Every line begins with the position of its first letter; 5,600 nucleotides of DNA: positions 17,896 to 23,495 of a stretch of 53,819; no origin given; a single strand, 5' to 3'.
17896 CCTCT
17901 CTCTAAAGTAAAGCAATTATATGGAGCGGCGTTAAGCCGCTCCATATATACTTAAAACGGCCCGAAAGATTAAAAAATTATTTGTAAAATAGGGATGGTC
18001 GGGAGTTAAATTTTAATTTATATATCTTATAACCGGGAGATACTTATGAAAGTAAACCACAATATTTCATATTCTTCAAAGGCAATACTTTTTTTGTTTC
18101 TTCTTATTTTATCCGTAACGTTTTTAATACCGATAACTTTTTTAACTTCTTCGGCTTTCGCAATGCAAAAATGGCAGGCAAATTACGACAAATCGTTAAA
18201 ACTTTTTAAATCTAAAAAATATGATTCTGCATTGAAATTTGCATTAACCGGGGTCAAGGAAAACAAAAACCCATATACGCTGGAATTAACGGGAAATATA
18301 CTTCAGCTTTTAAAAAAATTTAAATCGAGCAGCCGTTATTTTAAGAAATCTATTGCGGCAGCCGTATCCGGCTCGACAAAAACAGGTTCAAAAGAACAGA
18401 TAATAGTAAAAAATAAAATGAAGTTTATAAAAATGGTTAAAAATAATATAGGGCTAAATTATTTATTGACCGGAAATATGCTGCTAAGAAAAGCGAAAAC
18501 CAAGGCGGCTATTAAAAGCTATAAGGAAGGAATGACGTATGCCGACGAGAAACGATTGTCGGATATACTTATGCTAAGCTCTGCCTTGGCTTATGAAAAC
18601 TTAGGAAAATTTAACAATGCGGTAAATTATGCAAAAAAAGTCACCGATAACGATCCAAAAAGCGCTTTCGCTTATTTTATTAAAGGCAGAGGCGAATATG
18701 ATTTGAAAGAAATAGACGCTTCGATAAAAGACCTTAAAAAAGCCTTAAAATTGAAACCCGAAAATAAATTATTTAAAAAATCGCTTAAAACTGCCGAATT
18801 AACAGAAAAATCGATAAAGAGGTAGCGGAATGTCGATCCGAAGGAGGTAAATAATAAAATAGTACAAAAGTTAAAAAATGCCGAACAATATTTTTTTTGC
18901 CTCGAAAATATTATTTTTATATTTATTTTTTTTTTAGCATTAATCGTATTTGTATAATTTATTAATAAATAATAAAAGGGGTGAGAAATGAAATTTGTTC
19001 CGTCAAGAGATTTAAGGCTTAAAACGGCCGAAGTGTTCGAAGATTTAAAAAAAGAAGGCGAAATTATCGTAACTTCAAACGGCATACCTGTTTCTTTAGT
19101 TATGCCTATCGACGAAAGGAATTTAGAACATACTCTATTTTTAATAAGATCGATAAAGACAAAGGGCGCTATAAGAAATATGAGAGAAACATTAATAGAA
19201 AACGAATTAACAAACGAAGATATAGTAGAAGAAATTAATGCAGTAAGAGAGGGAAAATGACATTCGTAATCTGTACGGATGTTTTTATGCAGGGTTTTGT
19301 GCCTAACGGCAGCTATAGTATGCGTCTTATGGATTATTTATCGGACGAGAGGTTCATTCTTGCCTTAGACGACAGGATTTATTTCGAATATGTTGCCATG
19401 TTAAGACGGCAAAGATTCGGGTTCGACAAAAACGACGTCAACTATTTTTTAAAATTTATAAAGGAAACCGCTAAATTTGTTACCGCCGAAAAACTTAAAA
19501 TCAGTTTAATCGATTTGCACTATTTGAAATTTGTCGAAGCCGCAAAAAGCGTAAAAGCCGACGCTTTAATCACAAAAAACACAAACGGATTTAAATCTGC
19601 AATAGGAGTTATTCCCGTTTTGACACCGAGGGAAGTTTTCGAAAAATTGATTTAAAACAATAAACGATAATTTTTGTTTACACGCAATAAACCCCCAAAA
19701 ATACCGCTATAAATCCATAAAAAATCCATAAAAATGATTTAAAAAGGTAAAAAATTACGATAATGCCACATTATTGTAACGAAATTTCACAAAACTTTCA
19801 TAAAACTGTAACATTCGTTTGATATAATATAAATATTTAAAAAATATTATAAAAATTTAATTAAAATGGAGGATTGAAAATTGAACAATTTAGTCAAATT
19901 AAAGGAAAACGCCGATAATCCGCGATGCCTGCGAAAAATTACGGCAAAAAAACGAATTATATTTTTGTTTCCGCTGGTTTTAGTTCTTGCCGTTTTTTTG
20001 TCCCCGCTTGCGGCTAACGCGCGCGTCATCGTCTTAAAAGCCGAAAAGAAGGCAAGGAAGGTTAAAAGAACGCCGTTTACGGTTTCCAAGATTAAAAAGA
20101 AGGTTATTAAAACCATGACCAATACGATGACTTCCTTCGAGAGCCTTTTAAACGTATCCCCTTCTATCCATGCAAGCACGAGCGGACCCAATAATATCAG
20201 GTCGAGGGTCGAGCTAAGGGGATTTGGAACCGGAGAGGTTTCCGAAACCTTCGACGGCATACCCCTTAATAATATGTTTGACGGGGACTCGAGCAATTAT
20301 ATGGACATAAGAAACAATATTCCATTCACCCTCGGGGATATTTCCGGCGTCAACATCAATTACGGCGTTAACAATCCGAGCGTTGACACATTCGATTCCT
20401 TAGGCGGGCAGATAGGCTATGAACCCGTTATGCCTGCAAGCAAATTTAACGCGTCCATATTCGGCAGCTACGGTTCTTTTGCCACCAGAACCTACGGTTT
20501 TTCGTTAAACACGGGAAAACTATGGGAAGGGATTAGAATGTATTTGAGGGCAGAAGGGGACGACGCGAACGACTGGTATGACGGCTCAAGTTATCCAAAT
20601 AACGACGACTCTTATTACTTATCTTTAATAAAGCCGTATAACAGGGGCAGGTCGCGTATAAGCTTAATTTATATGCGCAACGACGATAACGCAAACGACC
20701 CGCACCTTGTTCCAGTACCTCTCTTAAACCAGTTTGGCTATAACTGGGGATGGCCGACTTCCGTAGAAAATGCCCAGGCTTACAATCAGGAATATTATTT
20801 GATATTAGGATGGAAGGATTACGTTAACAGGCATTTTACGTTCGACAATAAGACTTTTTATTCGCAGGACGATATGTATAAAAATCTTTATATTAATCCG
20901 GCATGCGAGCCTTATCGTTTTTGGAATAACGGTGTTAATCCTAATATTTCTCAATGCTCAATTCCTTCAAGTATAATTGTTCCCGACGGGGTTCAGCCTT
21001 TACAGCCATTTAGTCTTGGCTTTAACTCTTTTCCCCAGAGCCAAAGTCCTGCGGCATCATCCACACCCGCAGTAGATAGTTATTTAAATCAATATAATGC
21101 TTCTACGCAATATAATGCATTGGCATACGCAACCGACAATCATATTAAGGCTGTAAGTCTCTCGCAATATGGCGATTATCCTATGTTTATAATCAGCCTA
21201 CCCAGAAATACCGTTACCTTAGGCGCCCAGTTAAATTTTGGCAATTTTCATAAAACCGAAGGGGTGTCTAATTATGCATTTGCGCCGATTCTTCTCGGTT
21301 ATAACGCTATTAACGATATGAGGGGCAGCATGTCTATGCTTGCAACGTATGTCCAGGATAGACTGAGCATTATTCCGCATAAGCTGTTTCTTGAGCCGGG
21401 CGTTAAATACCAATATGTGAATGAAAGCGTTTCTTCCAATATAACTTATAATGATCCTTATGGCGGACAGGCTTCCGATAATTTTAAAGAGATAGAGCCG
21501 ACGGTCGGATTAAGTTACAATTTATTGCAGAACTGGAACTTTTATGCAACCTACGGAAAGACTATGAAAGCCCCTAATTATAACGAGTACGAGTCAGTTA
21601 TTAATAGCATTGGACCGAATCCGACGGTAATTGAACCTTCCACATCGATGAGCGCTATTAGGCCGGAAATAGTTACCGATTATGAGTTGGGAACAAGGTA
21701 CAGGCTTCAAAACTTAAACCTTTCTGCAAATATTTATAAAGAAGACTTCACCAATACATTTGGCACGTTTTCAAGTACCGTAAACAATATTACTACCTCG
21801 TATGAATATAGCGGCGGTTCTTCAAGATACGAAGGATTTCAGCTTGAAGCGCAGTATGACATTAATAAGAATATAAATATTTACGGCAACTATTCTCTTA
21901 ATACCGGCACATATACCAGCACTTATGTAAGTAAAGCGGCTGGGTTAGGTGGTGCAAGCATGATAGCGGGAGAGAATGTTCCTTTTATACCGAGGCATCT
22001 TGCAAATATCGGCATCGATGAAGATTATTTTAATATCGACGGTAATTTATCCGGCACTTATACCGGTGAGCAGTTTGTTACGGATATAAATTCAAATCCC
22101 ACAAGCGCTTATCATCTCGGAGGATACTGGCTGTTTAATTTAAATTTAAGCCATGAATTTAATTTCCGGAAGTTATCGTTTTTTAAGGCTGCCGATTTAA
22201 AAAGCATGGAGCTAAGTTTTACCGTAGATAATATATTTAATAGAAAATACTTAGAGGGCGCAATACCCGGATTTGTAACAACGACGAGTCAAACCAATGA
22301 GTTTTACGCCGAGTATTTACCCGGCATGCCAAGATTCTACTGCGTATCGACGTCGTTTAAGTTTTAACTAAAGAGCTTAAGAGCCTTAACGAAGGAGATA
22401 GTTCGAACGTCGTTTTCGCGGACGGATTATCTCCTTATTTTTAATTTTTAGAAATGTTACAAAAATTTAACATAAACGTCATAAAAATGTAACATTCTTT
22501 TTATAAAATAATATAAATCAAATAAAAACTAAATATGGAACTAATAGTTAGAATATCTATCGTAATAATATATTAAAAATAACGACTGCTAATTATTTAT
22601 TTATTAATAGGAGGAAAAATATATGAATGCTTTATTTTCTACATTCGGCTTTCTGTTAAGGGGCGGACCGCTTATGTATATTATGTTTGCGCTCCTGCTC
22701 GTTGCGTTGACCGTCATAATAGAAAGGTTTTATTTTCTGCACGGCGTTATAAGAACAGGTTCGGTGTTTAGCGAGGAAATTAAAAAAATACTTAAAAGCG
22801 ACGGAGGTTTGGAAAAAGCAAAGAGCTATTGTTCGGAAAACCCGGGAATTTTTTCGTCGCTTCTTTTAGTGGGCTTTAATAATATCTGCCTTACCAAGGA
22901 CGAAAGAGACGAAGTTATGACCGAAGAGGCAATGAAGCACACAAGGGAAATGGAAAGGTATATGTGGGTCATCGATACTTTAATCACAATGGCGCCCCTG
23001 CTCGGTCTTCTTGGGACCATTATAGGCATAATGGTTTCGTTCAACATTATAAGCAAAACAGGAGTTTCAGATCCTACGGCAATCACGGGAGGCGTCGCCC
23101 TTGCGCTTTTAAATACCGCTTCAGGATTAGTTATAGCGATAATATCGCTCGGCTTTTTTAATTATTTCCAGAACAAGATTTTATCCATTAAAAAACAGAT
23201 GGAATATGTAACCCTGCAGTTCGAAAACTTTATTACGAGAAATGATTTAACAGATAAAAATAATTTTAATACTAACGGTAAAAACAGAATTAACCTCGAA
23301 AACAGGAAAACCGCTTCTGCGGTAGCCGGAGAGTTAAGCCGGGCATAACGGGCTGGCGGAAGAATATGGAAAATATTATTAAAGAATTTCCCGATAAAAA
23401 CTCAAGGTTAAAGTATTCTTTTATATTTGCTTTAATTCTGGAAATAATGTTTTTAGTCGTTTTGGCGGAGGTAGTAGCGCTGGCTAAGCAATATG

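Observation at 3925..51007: Eight copies of a 5-unit, 11-bp-periodic Pho-box-like promoter module define a candidate phosphate-starvation regulon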

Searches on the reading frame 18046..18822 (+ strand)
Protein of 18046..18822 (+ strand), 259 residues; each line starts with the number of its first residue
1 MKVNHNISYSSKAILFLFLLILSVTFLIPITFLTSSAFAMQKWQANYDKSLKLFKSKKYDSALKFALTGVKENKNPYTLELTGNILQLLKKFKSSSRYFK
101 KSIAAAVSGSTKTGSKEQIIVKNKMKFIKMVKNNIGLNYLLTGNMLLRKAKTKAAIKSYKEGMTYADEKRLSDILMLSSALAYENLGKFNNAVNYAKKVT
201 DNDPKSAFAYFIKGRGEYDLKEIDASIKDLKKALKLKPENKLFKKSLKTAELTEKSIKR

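Call 8: search_protein_families(library=pfam, proteins=[window:18046-18822:+])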
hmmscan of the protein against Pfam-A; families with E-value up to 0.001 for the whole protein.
window:18046-18822:+ (259 aa): 7 families
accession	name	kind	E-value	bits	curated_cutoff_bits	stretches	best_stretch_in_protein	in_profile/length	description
PF07719.23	TPR_2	-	2.4e-12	46.4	27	0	207-240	1-34/34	Tetratricopeptide repeat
PF00515.34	TPR_1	-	8.5e-10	38.5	27.8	0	208-240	2-34/34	Tetratricopeptide repeat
PF13181.12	TPR_8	-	5.4e-09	35.9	25.7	0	179-205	7-33/34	Tetratricopeptide repeat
PF12895.13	ANAPC3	-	2.3e-05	25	27.2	0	165-232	16-81/82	Anaphase-promoting complex, cyclosome, subunit 3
PF13432.12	TPR_16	-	7.3e-05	23.6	32.7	1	180-240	4-64/65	Tetratricopeptide repeat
PF13414.12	TPR_11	-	8.3e-05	22.6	26.8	0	217-240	4-27/42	TPR repeat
PF13428.12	TPR_14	-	0.00065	20.6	23.5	0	179-214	7-42/44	Tetratricopeptide repeat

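Call 15: search_protein_families(library=ncbifam, proteins=[window:18046-18822:+], max_evalue=0.01)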
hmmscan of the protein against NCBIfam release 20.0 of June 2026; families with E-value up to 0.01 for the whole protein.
window:18046-18822:+ (259 aa): 9 families
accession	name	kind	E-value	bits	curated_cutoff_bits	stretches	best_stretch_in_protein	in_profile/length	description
NF040959.1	MamA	equivalog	3.7e-08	33.1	200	1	111-241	48-173/204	magnetosome protein MamA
TIGR02917.1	PEP_TPR_lipo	equivalog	1.1e-06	26.8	312.2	1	138-240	59-736/899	XrtA/PEP-CTERM system TPR-repeat protein PrsT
TIGR02795.1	tol_pal_ybgF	equivalog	0.00083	20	90.1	1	141-207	44-110/119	tol-pal system protein YbgF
TIGR04510.1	mod_pep_cyc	subfamily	0.00092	17.8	400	0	177-237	402-462/814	putative peptide modification system cyclase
NF033920.0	C39_PA2778_fam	equivalog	0.0013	18.2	150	0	175-244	158-227/255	PA2778 family cysteine peptidase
TIGR02552.1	LcrH_SycD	equivalog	0.0033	17.2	104.8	0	177-253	56-132/136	SycD/LcrH family type III secretion system chaperone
TIGR03302.1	OM_YfiO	subfamily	0.0067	15.9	81.4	0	143-233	40-131/239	outer membrane protein assembly factor BamD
NF052400.1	M48_BAM_BepA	equivalog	0.0069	15.2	570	0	150-255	285-389/483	beta-barrel assembly-enhancing protease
NF047558.1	TPR_END_plus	domain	0.0097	15.8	32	0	220-241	12-33/56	TPR end-of-group domain-containing protein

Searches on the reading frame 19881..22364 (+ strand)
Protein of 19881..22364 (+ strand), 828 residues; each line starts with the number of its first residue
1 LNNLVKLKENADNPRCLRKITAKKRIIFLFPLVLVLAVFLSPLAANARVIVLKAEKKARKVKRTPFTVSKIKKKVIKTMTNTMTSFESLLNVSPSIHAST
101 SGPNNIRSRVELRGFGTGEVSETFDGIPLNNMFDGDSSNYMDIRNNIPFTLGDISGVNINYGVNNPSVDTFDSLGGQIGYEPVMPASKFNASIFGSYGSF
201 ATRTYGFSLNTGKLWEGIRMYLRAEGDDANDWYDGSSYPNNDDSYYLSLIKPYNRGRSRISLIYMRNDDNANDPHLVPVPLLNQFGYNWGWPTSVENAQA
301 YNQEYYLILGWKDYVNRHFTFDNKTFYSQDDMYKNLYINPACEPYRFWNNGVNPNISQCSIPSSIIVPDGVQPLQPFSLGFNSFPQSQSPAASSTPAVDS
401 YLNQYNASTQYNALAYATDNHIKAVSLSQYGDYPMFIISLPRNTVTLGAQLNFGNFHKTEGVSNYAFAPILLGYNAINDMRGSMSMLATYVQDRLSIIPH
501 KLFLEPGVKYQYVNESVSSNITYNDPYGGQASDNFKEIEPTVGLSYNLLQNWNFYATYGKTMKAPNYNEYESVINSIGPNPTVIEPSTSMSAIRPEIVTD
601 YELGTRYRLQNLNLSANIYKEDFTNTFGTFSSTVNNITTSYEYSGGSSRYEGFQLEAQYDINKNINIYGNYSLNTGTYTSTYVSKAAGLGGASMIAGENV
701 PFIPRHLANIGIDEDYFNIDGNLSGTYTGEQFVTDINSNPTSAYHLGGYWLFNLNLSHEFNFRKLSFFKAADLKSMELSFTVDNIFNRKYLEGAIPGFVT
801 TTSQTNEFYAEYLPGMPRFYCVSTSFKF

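Call 8: search_protein_families(library=pfam, proteins=[window:19881-22364:+])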
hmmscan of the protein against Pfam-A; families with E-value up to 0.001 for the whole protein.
window:19881-22364:+ (828 aa): 2 families
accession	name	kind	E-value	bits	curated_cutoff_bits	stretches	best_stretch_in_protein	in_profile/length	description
PF00593.30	TonB_dep_Rec_b-barrel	-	2.4e-27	97.3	27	1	254-785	24-436/436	TonB dependent receptor-like, beta-barrel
PF07715.20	Plug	-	2e-08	35.1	23.9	1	61-159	2-90/107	TonB-dependent Receptor Plug Domain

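Call 15: search_protein_families(library=ncbifam, proteins=[window:19881-22364:+], max_evalue=0.01)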
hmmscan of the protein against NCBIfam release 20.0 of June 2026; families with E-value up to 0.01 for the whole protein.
window:19881-22364:+ (828 aa): 7 families
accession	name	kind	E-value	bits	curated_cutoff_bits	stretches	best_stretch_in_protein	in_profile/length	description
TIGR01785.1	TonB-hemin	subfamily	2.7e-22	79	316.85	2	480-793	359-657/677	TonB-dependent heme/hemoglobin receptor family protein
TIGR01786.1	TonB-hemlactrns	subfamily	1.8e-16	59.7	323.75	2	426-810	383-706/719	TonB-dependent hemoglobin/transferrin/lactoferrin family receptor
NF041535.1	TonB_rec_PqqU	equivalog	3.4e-16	58.7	1200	1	476-815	361-662/676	TonB-dependent receptor PqqU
NF041676.1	FecA_OM_dicitr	equivalog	1.1e-15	56.7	1100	1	479-792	471-747/773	TonB-dependent Fe(3+) dicitrate receptor FecA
NF049946.1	TonB_dep_CU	exception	8.7e-10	37.5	700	1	471-712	377-601/683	TonB-dependent receptor, CU motif-type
TIGR01779.1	TonB-B12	equivalog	8.2e-05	21.3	599.7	1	542-761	391-576/614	TonB-dependent vitamin B12 receptor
NF053590.1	TonB_dep_TOL0244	equivalog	0.00015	20.5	645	1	537-674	359-492/604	TOL_0244 family TonB-dependent receptor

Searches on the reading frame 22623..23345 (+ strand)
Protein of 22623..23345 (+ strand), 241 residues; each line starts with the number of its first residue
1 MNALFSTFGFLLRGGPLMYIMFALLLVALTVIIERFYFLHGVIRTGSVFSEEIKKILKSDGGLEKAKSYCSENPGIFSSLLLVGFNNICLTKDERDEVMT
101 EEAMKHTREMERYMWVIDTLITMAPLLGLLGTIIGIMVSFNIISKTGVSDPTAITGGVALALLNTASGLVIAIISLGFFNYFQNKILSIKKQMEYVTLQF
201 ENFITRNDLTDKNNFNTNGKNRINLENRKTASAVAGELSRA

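Call 8: search_protein_families(library=pfam, proteins=[window:22623-23345:+])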
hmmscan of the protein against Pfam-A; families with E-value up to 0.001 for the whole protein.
window:22623-23345:+ (241 aa): 1 family
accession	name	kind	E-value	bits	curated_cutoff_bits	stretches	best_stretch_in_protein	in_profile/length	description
PF01618.21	MotA_ExbB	-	4.1e-27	94.9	22.9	1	91-194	23-126/127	MotA/TolQ/ExbB proton channel family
